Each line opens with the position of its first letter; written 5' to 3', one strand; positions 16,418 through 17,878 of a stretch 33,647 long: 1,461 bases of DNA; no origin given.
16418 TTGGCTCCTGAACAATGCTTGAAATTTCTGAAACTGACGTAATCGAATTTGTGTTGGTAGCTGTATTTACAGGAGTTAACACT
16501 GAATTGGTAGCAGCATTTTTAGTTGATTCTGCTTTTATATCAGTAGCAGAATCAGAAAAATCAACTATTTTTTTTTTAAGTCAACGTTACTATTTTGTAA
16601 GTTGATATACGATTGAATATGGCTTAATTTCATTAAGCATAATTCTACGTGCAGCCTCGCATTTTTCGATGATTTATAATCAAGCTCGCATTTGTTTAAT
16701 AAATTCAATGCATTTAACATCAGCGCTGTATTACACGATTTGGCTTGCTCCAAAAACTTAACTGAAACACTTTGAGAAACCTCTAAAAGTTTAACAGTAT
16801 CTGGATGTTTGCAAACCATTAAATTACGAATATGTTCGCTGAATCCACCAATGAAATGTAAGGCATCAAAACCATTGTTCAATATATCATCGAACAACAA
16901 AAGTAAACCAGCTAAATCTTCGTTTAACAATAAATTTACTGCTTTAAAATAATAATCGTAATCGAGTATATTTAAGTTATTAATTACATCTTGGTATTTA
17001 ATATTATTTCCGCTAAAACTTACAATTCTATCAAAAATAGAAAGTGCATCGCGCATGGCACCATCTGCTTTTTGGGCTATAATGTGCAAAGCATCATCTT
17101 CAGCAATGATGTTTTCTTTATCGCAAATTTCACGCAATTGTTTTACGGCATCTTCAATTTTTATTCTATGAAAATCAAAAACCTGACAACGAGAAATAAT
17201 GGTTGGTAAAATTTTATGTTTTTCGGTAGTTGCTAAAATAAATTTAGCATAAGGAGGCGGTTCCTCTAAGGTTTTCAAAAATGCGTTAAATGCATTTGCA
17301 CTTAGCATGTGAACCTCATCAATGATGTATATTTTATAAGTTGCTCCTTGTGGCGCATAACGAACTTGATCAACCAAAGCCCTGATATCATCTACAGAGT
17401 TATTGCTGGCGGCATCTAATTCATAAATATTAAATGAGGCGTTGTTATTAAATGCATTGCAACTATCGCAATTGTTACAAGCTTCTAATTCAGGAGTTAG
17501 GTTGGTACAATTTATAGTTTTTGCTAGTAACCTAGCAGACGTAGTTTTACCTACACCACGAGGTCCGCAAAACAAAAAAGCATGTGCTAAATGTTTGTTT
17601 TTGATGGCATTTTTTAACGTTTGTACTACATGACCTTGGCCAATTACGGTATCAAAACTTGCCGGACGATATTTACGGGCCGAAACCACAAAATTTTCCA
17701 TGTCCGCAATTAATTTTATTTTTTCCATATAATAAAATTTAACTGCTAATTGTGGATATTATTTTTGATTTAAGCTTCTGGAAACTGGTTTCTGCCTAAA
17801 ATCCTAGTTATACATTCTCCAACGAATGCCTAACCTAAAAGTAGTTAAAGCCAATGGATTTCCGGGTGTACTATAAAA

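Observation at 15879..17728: dnaX split at an A10 run: the 0-frame stop gives a gamma-like product, and a -1 shift (or one extra A) gives full-length tau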

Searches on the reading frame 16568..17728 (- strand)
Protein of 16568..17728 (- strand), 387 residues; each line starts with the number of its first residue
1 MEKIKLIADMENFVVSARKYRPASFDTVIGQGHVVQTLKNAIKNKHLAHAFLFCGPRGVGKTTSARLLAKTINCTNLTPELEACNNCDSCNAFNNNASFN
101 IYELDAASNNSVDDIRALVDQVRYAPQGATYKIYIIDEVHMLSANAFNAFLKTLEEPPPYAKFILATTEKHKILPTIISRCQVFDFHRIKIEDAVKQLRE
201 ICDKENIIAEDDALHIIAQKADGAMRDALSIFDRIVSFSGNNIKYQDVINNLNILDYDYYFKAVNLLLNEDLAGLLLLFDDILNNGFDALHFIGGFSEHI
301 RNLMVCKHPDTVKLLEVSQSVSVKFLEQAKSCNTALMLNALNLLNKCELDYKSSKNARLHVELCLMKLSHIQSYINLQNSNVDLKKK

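Call 16: find_homologous_proteins(query=window:16568-17728:-, max_evalue=1e-50)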
Query window:16568-17728:- (387 aa): 8000 proteins with E <= 1e-50 among 8000 candidates; the best 120 are listed.
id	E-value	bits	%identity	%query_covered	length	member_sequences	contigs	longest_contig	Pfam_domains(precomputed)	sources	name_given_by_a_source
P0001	1.6e-251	851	99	100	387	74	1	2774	PF13173.13,PF12169.14,PF00004.36,PF13401.13,PF22608.3,PF21960.3,PF05496.19,PF13177.13,PF07728.21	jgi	-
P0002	1.9e-234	795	90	100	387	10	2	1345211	PF13173.13,PF12169.14,PF00004.36,PF13401.13,PF22608.3,PF21960.3,PF05496.19,PF13177.13,PF07728.21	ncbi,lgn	-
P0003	2.3e-233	792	90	100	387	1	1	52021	PF13173.13,PF12169.14,PF00004.36,PF13401.13,PF22608.3,PF21960.3,PF05496.19,PF13177.13,PF07728.21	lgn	-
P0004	4.9e-211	718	83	98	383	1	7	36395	PF13173.13,PF12169.14,PF00004.36,PF13401.13,PF22608.3,PF21960.3,PF05496.19,PF13177.13,PF07728.21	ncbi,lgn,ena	-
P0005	1.6e-210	716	83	97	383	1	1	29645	PF13173.13,PF12169.14,PF00004.36,PF13401.13,PF22608.3,PF21960.3,PF05496.19,PF13177.13,PF07728.21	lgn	-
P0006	1.9e-210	716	83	98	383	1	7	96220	PF13173.13,PF12169.14,PF00004.36,PF13401.13,PF22608.3,PF21960.3,PF05496.19,PF13177.13,PF07728.21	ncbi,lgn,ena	-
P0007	3.1e-210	716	84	98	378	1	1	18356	PF13173.13,PF12169.14,PF00004.36,PF13401.13,PF22608.3,PF21960.3,PF05496.19,PF13177.13,PF07728.21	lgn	-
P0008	8.9e-210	714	82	97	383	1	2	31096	PF13173.13,PF12169.14,PF00004.36,PF13401.13,PF22608.3,PF21960.3,PF05496.19,PF13177.13,PF07728.21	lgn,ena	-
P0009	1.9e-200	683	80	96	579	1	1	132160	PF13173.13,PF12169.14,PF00004.36,PF13401.13,PF22608.3,PF21960.3,PF05496.19,PF13177.13,PF07728.21,PF28557.1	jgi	-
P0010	3.7e-200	682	81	98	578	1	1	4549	PF13173.13,PF12169.14,PF00004.36,PF13401.13,PF22608.3,PF21960.3,PF05496.19,PF13177.13,PF28557.1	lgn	-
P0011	1.1e-199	681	78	98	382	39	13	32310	PF13173.13,PF21694.3,PF12169.14,PF00004.36,PF13401.13,PF22608.3,PF05496.19,PF13177.13,PF07728.21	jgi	jgi:DNA polymerase-3 subunit gamma/tau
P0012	2.0e-198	677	77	99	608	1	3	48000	PF12169.14,PF00004.36,PF13401.13,PF22608.3,PF05496.19,PF13177.13,PF28557.1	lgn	-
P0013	8.8e-198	675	78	98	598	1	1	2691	PF13173.13,PF12169.14,PF00004.36,PF13401.13,PF22608.3,PF05496.19,PF13177.13,PF03215.22,PF28557.1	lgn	-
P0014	1.5e-197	674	78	98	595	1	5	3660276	PF13173.13,PF12169.14,PF00004.36,PF13401.13,PF22608.3,PF05496.19,PF13177.13,PF28557.1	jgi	jgi:DNA polymerase-3 subunit gamma/tau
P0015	8.7e-197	671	79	98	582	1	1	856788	PF13173.13,PF12169.14,PF00004.36,PF13401.13,PF22608.3,PF21960.3,PF05496.19,PF13177.13,PF28557.1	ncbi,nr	ncbi:MAG: DNA polymerase III subunit gamma/tau [Bacteroidetes bacterium B1(2017)]|nr:MAG: DNA polyme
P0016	1.1e-196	671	77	98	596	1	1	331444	PF12169.14,PF00004.36,PF13401.13,PF22608.3,PF05496.19,PF13177.13,PF28557.1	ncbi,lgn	ncbi:MAG: DNA polymerase III subunit gamma/tau [Bacteroidota bacterium]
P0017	1.1e-196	671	77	98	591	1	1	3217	PF13173.13,PF21694.3,PF12169.14,PF00004.36,PF13401.13,PF22608.3,PF05496.19,PF13177.13,PF28557.1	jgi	jgi:DNA polymerase-3 subunit gamma/tau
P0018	1.6e-196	670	80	97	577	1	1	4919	PF13173.13,PF12169.14,PF00004.36,PF13401.13,PF22608.3,PF21960.3,PF05496.19,PF13177.13,PF28557.1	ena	-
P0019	2.0e-196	670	77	98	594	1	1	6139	PF13173.13,PF12169.14,PF00004.36,PF13401.13,PF22608.3,PF05496.19,PF13177.13,PF28557.1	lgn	-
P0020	2.1e-196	670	79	98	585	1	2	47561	PF13173.13,PF12169.14,PF00004.36,PF13401.13,PF22608.3,PF21960.3,PF05496.19,PF13177.13,PF28557.1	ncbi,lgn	-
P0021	2.1e-196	670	77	98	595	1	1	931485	PF12169.14,PF00004.36,PF13401.13,PF22608.3,PF05496.19,PF13177.13,PF28557.1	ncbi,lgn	-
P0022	3.0e-196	670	76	98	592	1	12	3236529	PF13173.13,PF12169.14,PF00004.36,PF13401.13,PF22608.3,PF05496.19,PF13177.13,PF28557.1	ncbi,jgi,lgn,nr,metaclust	ncbi:hypothetical protein AEM51_06660 [Bacteroidetes bacterium UKL13-3]|jgi:DNA polymerase-3 subunit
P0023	3.0e-196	670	76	98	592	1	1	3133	PF13173.13,PF12169.14,PF00004.36,PF13401.13,PF22608.3,PF05496.19,PF13177.13,PF28557.1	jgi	jgi:DNA polymerase-3 subunit gamma/tau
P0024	3.0e-196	670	76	98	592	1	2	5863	PF13173.13,PF12169.14,PF00004.36,PF13401.13,PF22608.3,PF05496.19,PF13177.13,PF28557.1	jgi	jgi:DNA polymerase-3 subunit gamma/tau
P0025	3.0e-196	670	76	98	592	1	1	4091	PF13173.13,PF12169.14,PF00004.36,PF13401.13,PF22608.3,PF05496.19,PF13177.13,PF28557.1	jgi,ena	jgi:DNA polymerase-3 subunit gamma/tau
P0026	3.0e-196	670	76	98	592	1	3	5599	PF13173.13,PF12169.14,PF00004.36,PF13401.13,PF22608.3,PF05496.19,PF13177.13,PF28557.1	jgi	jgi:DNA polymerase-3 subunit gamma/tau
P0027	3.0e-196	670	76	98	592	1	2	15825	PF13173.13,PF12169.14,PF00004.36,PF13401.13,PF22608.3,PF05496.19,PF13177.13,PF28557.1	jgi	jgi:DNA polymerase-3 subunit gamma/tau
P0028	3.0e-196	670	76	98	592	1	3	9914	PF13173.13,PF12169.14,PF00004.36,PF13401.13,PF22608.3,PF05496.19,PF13177.13,PF28557.1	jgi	jgi:DNA polymerase-3 subunit gamma/tau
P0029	4.4e-196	669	78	98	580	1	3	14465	PF13173.13,PF12169.14,PF00004.36,PF13401.13,PF22608.3,PF21960.3,PF05496.19,PF13177.13,PF28557.1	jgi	jgi:DNA polymerase III subunit gamma/tau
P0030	5.6e-196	669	78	98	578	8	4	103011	PF13173.13,PF12169.14,PF00004.36,PF13401.13,PF22608.3,PF05496.19,PF13177.13,PF28557.1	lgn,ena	-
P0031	6.9e-196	668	79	98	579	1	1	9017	PF13173.13,PF21694.3,PF12169.14,PF00004.36,PF13401.13,PF22608.3,PF21960.3,PF05496.19,PF13177.13,PF28557.1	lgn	-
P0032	7.1e-196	668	79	98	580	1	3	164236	PF13173.13,PF12169.14,PF00004.36,PF13401.13,PF22608.3,PF21960.3,PF05496.19,PF13177.13,PF28557.1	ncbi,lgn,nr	ncbi:MAG: DNA polymerase III subunit gamma/tau [Bacteroidia bacterium]|nr:DNA polymerase III subunit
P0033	1.1e-195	668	78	98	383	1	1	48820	PF13173.13,PF21694.3,PF12169.14,PF00004.36,PF13401.13,PF22608.3,PF21960.3,PF05496.19,PF13177.13,PF07728.21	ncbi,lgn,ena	-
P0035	1.8e-195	667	78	98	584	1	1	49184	PF13173.13,PF12169.14,PF00004.36,PF13401.13,PF22608.3,PF21960.3,PF05496.19,PF13177.13,PF28557.1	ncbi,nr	ncbi:MAG: DNA polymerase III subunit gamma/tau [Bacteroidia bacterium]|nr:DNA polymerase III subunit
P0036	1.9e-195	667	76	98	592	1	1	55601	PF13173.13,PF12169.14,PF00004.36,PF13401.13,PF22608.3,PF05496.19,PF13177.13,PF28557.1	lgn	-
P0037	2.0e-195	667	77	98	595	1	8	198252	PF13173.13,PF12169.14,PF00004.36,PF13401.13,PF22608.3,PF05496.19,PF13177.13,PF28557.1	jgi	jgi:DNA polymerase III subunit gamma/tau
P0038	2.5e-195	666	75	100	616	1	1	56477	PF13173.13,PF12169.14,PF00004.36,PF13401.13,PF22608.3,PF05496.19,PF13177.13,PF28557.1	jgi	jgi:DNA polymerase-3 subunit gamma/tau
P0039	2.8e-195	666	80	97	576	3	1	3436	PF13173.13,PF21694.3,PF12169.14,PF00004.36,PF13401.13,PF22608.3,PF21960.3,PF05496.19,PF13177.13,PF28557.1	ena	-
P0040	3.1e-195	666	79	97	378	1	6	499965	PF13173.13,PF12169.14,PF00004.36,PF13401.13,PF22608.3,PF21960.3,PF05496.19,PF13177.13,PF07728.21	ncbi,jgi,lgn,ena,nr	ncbi:MAG: DNA polymerase III subunit gamma/tau [Bacteroidetes bacterium]|nr:DNA polymerase III subun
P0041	3.2e-195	666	77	98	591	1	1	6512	PF12169.14,PF00004.36,PF13401.13,PF22608.3,PF05496.19,PF13177.13,PF28557.1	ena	-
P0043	4.4e-195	666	76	98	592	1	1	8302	PF12169.14,PF00004.36,PF13401.13,PF22608.3,PF05496.19,PF13177.13,PF28557.1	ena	-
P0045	6.3e-195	665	78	98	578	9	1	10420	PF13173.13,PF12169.14,PF00004.36,PF13401.13,PF22608.3,PF05496.19,PF13177.13,PF28557.1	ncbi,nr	ncbi:MAG: DNA polymerase III subunit gamma/tau [Bacteroidia bacterium]|nr:DNA polymerase III subunit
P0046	9.0e-195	665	78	97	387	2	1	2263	PF13173.13,PF12169.14,PF00004.36,PF13401.13,PF22608.3,PF05496.19,PF13177.13,PF07728.21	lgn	-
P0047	9.3e-195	665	76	98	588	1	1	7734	PF13173.13,PF12169.14,PF00004.36,PF13401.13,PF22608.3,PF05496.19,PF13177.13,PF28557.1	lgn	-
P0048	1.0e-194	665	77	98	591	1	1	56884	PF12169.14,PF00004.36,PF13401.13,PF22608.3,PF05496.19,PF13177.13,PF28557.1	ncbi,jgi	jgi:DNA polymerase-3 subunit gamma/tau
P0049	2.5e-194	663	78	98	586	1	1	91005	PF13173.13,PF00004.36,PF13401.13,PF22608.3,PF05496.19,PF13177.13,PF28557.1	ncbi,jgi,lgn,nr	ncbi:MAG: DNA polymerase III subunit gamma/tau [bacterium]|nr:DNA polymerase III subunit gamma/tau [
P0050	2.6e-194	663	76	98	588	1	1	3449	PF13173.13,PF12169.14,PF00004.36,PF13401.13,PF22608.3,PF05496.19,PF13177.13,PF28557.1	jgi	jgi:DNA polymerase-3 subunit gamma/tau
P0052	2.9e-194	663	79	97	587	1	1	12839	PF13173.13,PF12169.14,PF00004.36,PF13401.13,PF22608.3,PF21960.3,PF05496.19,PF13177.13,PF28557.1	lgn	-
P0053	2.9e-194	663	79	97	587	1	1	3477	PF13173.13,PF12169.14,PF00004.36,PF13401.13,PF22608.3,PF21960.3,PF05496.19,PF13177.13,PF28557.1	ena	-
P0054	2.9e-194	663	79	97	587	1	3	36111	PF13173.13,PF12169.14,PF00004.36,PF13401.13,PF22608.3,PF21960.3,PF05496.19,PF13177.13,PF28557.1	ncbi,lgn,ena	-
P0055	2.9e-194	663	79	97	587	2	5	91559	PF13173.13,PF12169.14,PF00004.36,PF13401.13,PF22608.3,PF21960.3,PF05496.19,PF13177.13,PF07728.21,PF28557.1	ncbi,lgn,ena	-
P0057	4.2e-194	662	78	98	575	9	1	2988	PF13173.13,PF12169.14,PF00004.36,PF13401.13,PF22608.3,PF21960.3,PF05496.19,PF13177.13,PF03215.22,PF28557.1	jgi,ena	-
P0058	4.4e-194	662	78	98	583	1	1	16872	PF13173.13,PF12169.14,PF00004.36,PF13401.13,PF22608.3,PF05496.19,PF13177.13,PF07728.21,PF28557.1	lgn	-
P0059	4.4e-194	662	78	98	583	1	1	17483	PF13173.13,PF12169.14,PF00004.36,PF13401.13,PF22608.3,PF05496.19,PF13177.13,PF07728.21,PF28557.1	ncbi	-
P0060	4.4e-194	662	78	98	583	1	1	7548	PF13173.13,PF12169.14,PF00004.36,PF13401.13,PF22608.3,PF05496.19,PF13177.13,PF07728.21,PF28557.1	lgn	-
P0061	5.6e-194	662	76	98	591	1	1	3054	PF13173.13,PF12169.14,PF00004.36,PF13401.13,PF22608.3,PF05496.19,PF13177.13,PF28557.1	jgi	jgi:DNA polymerase III subunit gamma/tau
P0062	5.8e-194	662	76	98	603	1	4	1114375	PF12169.14,PF00004.36,PF13401.13,PF22608.3,PF05496.19,PF13177.13,PF07728.21,PF28557.1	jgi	jgi:DNA polymerase-3 subunit gamma/tau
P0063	7.3e-194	662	78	98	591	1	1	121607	PF13173.13,PF00004.36,PF13401.13,PF22608.3,PF21960.3,PF05496.19,PF13177.13,PF28557.1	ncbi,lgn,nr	ncbi:MAG: DNA polymerase III subunit gamma/tau [Bacteroidota bacterium]|nr:DNA polymerase III subuni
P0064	7.7e-194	662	78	98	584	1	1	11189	PF13173.13,PF12169.14,PF00004.36,PF13401.13,PF22608.3,PF05496.19,PF13177.13,PF28557.1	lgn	-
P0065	9.1e-194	661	79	98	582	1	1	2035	PF13173.13,PF00004.36,PF13401.13,PF22608.3,PF21960.3,PF05496.19,PF13177.13,PF07728.21,PF28557.1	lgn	-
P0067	9.2e-194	661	79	98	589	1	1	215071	PF13173.13,PF00004.36,PF13401.13,PF22608.3,PF21960.3,PF05496.19,PF13177.13,PF28557.1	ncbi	-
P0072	1.8e-193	660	77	98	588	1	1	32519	PF13173.13,PF12169.14,PF00004.36,PF13401.13,PF22608.3,PF05496.19,PF13177.13,PF28557.1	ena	-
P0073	1.9e-193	660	76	98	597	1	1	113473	PF13173.13,PF12169.14,PF00004.36,PF13401.13,PF22608.3,PF05496.19,PF13177.13,PF07728.21,PF03215.22,PF28557.1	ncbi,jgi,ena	jgi:DNA polymerase-3 subunit gamma/tau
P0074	2.4e-193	660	79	97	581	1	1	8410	PF13173.13,PF12169.14,PF00004.36,PF13401.13,PF22608.3,PF21960.3,PF05496.19,PF13177.13,PF28557.1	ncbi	-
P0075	2.5e-193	660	77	98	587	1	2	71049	PF12169.14,PF00004.36,PF13401.13,PF22608.3,PF05496.19,PF13177.13,PF28557.1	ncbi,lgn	-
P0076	2.6e-193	660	78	98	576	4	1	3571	PF13173.13,PF12169.14,PF00004.36,PF13401.13,PF22608.3,PF21960.3,PF05496.19,PF13177.13,PF28557.1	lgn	-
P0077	2.9e-193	660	75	98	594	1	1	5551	PF12169.14,PF00004.36,PF13401.13,PF22608.3,PF05496.19,PF13177.13,PF07728.21,PF28557.1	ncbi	ncbi:MAG: DNA polymerase III subunit gamma/tau [Bacteroidota bacterium]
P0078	3.4e-193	659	76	97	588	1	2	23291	PF13173.13,PF12169.14,PF00004.36,PF13401.13,PF22608.3,PF05496.19,PF13177.13,PF28557.1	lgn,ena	-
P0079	3.4e-193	659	76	97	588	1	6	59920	PF13173.13,PF12169.14,PF00004.36,PF13401.13,PF22608.3,PF05496.19,PF13177.13,PF28557.1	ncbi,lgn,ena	-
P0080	3.4e-193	659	76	97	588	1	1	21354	PF13173.13,PF12169.14,PF00004.36,PF13401.13,PF22608.3,PF05496.19,PF13177.13,PF28557.1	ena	-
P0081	3.4e-193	659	76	97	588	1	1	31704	PF13173.13,PF12169.14,PF00004.36,PF13401.13,PF22608.3,PF05496.19,PF13177.13,PF28557.1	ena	-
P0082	3.4e-193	659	76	97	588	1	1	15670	PF13173.13,PF12169.14,PF00004.36,PF13401.13,PF22608.3,PF05496.19,PF13177.13,PF28557.1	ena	-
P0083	3.4e-193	659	76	97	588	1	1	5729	PF13173.13,PF12169.14,PF00004.36,PF13401.13,PF22608.3,PF05496.19,PF13177.13,PF28557.1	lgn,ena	-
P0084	3.5e-193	659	76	97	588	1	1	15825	PF13173.13,PF12169.14,PF00004.36,PF13401.13,PF22608.3,PF05496.19,PF13177.13,PF28557.1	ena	-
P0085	3.5e-193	659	76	97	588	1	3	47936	PF13173.13,PF12169.14,PF00004.36,PF13401.13,PF22608.3,PF05496.19,PF13177.13,PF28557.1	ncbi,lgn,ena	-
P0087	5.4e-193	659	77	98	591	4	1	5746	PF13173.13,PF12169.14,PF00004.36,PF13401.13,PF22608.3,PF05496.19,PF13177.13,PF28557.1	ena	-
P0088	5.5e-193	659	76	98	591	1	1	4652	PF13173.13,PF12169.14,PF00004.36,PF13401.13,PF22608.3,PF05496.19,PF13177.13,PF28557.1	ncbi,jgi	jgi:DNA polymerase-3 subunit gamma/tau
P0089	6.1e-193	659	78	98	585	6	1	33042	PF13173.13,PF21694.3,PF12169.14,PF00004.36,PF13401.13,PF22608.3,PF05496.19,PF13177.13,PF28557.1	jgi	jgi:DNA polymerase-3 subunit gamma/tau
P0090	7.0e-193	658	76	98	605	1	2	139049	PF13173.13,PF12169.14,PF00004.36,PF13401.13,PF22608.3,PF05496.19,PF13177.13,PF28557.1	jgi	jgi:DNA polymerase-3 subunit gamma/tau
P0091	9.1e-193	658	76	97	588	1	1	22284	PF13173.13,PF12169.14,PF00004.36,PF13401.13,PF22608.3,PF05496.19,PF13177.13,PF28557.1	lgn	-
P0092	9.2e-193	658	76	97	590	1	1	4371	PF13173.13,PF12169.14,PF00004.36,PF13401.13,PF22608.3,PF05496.19,PF13177.13,PF28557.1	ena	-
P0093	1.0e-192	658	76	98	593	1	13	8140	PF13173.13,PF12169.14,PF00004.36,PF13401.13,PF22608.3,PF05496.19,PF13177.13,PF07728.21,PF28557.1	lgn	-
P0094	1.2e-192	658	77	98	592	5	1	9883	PF13173.13,PF12169.14,PF00004.36,PF13401.13,PF22608.3,PF05496.19,PF13177.13,PF28557.1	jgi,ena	jgi:DNA polymerase-3 subunit gamma/tau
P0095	2.2e-192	657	79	96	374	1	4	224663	PF13173.13,PF12169.14,PF00004.36,PF13401.13,PF22608.3,PF21960.3,PF05496.19,PF13177.13,PF07728.21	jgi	-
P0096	2.3e-192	657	76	98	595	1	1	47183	PF13173.13,PF12169.14,PF00004.36,PF13401.13,PF22608.3,PF05496.19,PF13177.13,PF07728.21,PF28557.1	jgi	jgi:DNA polymerase-3 subunit gamma/tau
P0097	2.6e-192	657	78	98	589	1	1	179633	PF13173.13,PF00004.36,PF13401.13,PF22608.3,PF21960.3,PF05496.19,PF13177.13,PF28557.1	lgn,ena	-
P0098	2.9e-192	656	76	97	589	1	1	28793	PF13173.13,PF12169.14,PF00004.36,PF13401.13,PF22608.3,PF05496.19,PF13177.13,PF28557.1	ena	-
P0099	3.0e-192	656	76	98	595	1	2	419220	PF13173.13,PF12169.14,PF00004.36,PF13401.13,PF22608.3,PF05496.19,PF13177.13,PF07728.21,PF28557.1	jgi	jgi:DNA polymerase-3 subunit gamma/tau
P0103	6.3e-192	655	77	98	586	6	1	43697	PF13173.13,PF12169.14,PF00004.36,PF13401.13,PF22608.3,PF05496.19,PF13177.13,PF07728.21,PF28557.1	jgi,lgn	jgi:DNA polymerase-3 subunit gamma/tau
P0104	6.6e-192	655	76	98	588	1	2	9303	PF13173.13,PF12169.14,PF00004.36,PF13401.13,PF22608.3,PF05496.19,PF13177.13,PF28557.1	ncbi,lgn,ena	-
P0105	6.6e-192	655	76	98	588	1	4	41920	PF13173.13,PF12169.14,PF00004.36,PF13401.13,PF22608.3,PF05496.19,PF13177.13,PF28557.1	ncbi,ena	-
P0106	7.0e-192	655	76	98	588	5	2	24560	PF13173.13,PF12169.14,PF00004.36,PF13401.13,PF22608.3,PF05496.19,PF13177.13,PF28557.1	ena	-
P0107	8.9e-192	655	76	98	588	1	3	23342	PF13173.13,PF12169.14,PF00004.36,PF13401.13,PF22608.3,PF05496.19,PF13177.13,PF28557.1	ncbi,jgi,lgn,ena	ncbi:MAG: DNA polymerase III subunit gamma/tau [Bacteroidota bacterium]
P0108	1.3e-191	654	78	98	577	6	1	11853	PF13173.13,PF12169.14,PF00004.36,PF13401.13,PF22608.3,PF21960.3,PF05496.19,PF13177.13,PF28557.1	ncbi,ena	-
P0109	2.6e-191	653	79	96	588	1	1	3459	PF13173.13,PF12169.14,PF00004.36,PF13401.13,PF22608.3,PF21960.3,PF05496.19,PF13177.13,PF07728.21,PF28557.1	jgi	-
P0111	4.9e-191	652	78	98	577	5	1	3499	PF13173.13,PF21694.3,PF12169.14,PF00004.36,PF13401.13,PF22608.3,PF05496.19,PF13177.13,PF28557.1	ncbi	ncbi:MAG: DNA polymerase III subunit gamma/tau [Bacteroidia bacterium]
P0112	5.5e-191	652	76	98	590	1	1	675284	PF12169.14,PF00004.36,PF13401.13,PF22608.3,PF21960.3,PF05496.19,PF13177.13,PF28557.1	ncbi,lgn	-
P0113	1.1e-190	651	78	97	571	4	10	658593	PF13173.13,PF12169.14,PF00004.36,PF13401.13,PF22608.3,PF21960.3,PF05496.19,PF13177.13,PF28557.1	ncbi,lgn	-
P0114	1.7e-190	651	78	98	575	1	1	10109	PF13173.13,PF21694.3,PF12169.14,PF00004.36,PF13401.13,PF22608.3,PF21960.3,PF05496.19,PF13177.13,PF28557.1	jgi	-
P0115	1.7e-190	651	78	98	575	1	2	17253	PF13173.13,PF21694.3,PF12169.14,PF00004.36,PF13401.13,PF22608.3,PF21960.3,PF05496.19,PF13177.13,PF28557.1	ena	-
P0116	1.7e-190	651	78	98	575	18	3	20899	PF13173.13,PF21694.3,PF12169.14,PF00004.36,PF13401.13,PF22608.3,PF21960.3,PF05496.19,PF13177.13,PF28557.1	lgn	-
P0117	1.7e-190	651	78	98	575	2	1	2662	PF13173.13,PF12169.14,PF00004.36,PF13401.13,PF22608.3,PF21960.3,PF05496.19,PF13177.13,PF28557.1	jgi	jgi:DNA polymerase-3 subunit gamma/tau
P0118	1.7e-190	651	77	95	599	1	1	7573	PF12169.14,PF00004.36,PF13401.13,PF22608.3,PF21960.3,PF05496.19,PF13177.13,PF07728.21,PF28557.1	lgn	-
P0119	1.7e-190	651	78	98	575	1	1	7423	PF13173.13,PF21694.3,PF12169.14,PF00004.36,PF13401.13,PF22608.3,PF21960.3,PF05496.19,PF13177.13,PF28557.1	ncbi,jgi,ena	jgi:DNA polymerase-3 subunit gamma/tau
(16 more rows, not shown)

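Call 17: find_encoding_contigs(protein=P0002, flank=2000, max_places=2)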
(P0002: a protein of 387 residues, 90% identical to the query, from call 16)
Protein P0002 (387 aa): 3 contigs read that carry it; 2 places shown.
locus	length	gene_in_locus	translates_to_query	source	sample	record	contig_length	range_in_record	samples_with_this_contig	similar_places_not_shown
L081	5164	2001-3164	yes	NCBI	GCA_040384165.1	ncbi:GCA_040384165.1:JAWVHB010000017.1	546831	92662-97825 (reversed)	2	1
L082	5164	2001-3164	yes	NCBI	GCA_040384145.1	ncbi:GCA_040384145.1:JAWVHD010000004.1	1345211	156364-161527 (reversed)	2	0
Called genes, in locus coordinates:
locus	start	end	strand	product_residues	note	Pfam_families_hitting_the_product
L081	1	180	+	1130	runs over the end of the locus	-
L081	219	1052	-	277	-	PF00753:Lactamase_B, PF23023:Anti-Pycsar_Apyc1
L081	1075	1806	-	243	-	PF01509:TruB_N, PF16198:TruB_C_2 (weak)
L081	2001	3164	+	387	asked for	PF05496:RuvB_N (faint), PF13177:DNA_pol3_delta2, PF13173:AAA_14 (weak), PF13401:AAA_22 (weak), PF00004:AAA, PF22608:DNAX_ATPase_lid, PF21960:RCF1-5-like_lid (weak), PF12169:DNA_pol3_gamma3 (weak), +1 more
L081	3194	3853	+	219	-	PF28557:DUF8439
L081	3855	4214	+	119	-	-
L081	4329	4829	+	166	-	PF14595:Thioredoxin_9, PF00085:Thioredoxin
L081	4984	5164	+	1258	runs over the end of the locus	PF00801:PKD (faint), PF18911:PKD_4 (weak), PF13585:CHU_C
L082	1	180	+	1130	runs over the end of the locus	-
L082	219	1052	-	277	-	PF00753:Lactamase_B, PF23023:Anti-Pycsar_Apyc1 (weak)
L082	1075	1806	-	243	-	PF01509:TruB_N, PF16198:TruB_C_2 (weak)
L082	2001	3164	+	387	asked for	PF05496:RuvB_N (faint), PF13177:DNA_pol3_delta2, PF13173:AAA_14 (weak), PF13401:AAA_22 (weak), PF00004:AAA, PF22608:DNAX_ATPase_lid, PF21960:RCF1-5-like_lid (weak), PF12169:DNA_pol3_gamma3 (weak), +1 more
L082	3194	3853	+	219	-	PF28557:DUF8439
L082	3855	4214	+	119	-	-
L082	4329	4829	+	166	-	PF14595:Thioredoxin_9, PF00085:Thioredoxin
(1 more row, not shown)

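Call 18: find_encoding_contigs(protein=P0003, flank=2000, max_places=2)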
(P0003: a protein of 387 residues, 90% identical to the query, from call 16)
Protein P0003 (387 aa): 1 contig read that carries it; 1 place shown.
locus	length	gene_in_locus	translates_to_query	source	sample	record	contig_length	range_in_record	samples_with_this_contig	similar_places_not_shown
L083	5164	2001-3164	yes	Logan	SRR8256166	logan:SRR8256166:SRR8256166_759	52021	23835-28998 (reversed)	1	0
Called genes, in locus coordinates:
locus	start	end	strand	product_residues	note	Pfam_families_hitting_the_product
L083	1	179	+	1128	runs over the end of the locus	-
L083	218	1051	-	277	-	PF00753:Lactamase_B, PF23023:Anti-Pycsar_Apyc1 (weak)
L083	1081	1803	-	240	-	PF01509:TruB_N, PF16198:TruB_C_2 (faint)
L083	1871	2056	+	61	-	-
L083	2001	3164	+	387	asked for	PF05496:RuvB_N (faint), PF13177:DNA_pol3_delta2, PF13173:AAA_14 (weak), PF13401:AAA_22 (weak), PF00004:AAA, PF22608:DNAX_ATPase_lid, PF21960:RCF1-5-like_lid (weak), PF12169:DNA_pol3_gamma3 (weak), +1 more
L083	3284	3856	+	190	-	PF28557:DUF8439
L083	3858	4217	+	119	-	-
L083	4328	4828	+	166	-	PF14595:Thioredoxin_9, PF00085:Thioredoxin (weak)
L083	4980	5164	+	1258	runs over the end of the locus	PF00801:PKD (faint), PF18911:PKD_4, PF13585:CHU_C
